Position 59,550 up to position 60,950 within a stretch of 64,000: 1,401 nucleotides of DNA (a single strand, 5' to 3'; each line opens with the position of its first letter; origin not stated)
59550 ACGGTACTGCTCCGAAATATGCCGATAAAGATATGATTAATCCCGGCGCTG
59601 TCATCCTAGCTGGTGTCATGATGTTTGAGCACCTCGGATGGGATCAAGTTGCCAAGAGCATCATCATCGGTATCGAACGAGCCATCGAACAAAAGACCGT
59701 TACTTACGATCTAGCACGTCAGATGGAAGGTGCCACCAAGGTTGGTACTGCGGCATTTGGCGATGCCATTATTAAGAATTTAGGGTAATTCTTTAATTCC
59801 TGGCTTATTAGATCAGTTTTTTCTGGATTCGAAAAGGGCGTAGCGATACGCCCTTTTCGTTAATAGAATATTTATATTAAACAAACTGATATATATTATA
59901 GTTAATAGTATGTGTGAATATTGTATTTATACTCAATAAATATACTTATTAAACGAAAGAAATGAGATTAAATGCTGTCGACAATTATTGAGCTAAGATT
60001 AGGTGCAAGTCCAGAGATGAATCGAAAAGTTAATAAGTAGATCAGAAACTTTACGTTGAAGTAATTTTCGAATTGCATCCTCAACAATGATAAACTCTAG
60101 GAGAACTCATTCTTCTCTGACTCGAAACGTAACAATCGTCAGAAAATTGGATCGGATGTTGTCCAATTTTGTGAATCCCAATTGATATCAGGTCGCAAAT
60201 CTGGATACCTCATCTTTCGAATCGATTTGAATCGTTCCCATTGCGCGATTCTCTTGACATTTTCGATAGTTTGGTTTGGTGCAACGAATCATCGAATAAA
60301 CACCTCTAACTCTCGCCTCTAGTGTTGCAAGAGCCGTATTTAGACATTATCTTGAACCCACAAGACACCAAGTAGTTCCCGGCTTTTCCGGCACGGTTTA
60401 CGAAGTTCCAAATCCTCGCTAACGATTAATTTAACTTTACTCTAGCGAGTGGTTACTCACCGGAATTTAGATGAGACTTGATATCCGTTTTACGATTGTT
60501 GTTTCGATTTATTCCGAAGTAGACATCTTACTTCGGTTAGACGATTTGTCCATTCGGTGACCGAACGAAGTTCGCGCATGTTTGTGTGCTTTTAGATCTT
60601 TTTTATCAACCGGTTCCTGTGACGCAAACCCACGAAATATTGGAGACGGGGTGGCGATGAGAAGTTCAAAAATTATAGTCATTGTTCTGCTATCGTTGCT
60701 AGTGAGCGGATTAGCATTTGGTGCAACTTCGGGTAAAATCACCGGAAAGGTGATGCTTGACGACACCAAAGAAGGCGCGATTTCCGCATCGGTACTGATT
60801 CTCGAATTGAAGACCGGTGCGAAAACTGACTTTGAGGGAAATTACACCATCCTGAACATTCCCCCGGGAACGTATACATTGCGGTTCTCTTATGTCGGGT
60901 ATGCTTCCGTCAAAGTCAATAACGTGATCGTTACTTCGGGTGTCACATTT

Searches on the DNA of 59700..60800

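Call 76: search_rna_families(source=window, start=59700, end=60800, threshold=evalue, max_evalue=1)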
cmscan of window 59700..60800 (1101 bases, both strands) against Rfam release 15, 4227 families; matches with E-value up to 1: 2.
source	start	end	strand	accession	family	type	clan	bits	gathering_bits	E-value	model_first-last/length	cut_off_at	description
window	60008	60097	+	RF00532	snoMe18S-Um1356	Gene; snRNA; snoRNA; CD-box;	CL00054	24.4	50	0.67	1-86/86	no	Small nucleolar RNA Me18S-Um1356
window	59831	59899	-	RF02057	STnc40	Gene; sRNA;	-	22.7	45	0.32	1-70/70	no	Salmonella enterica sRNA STnc40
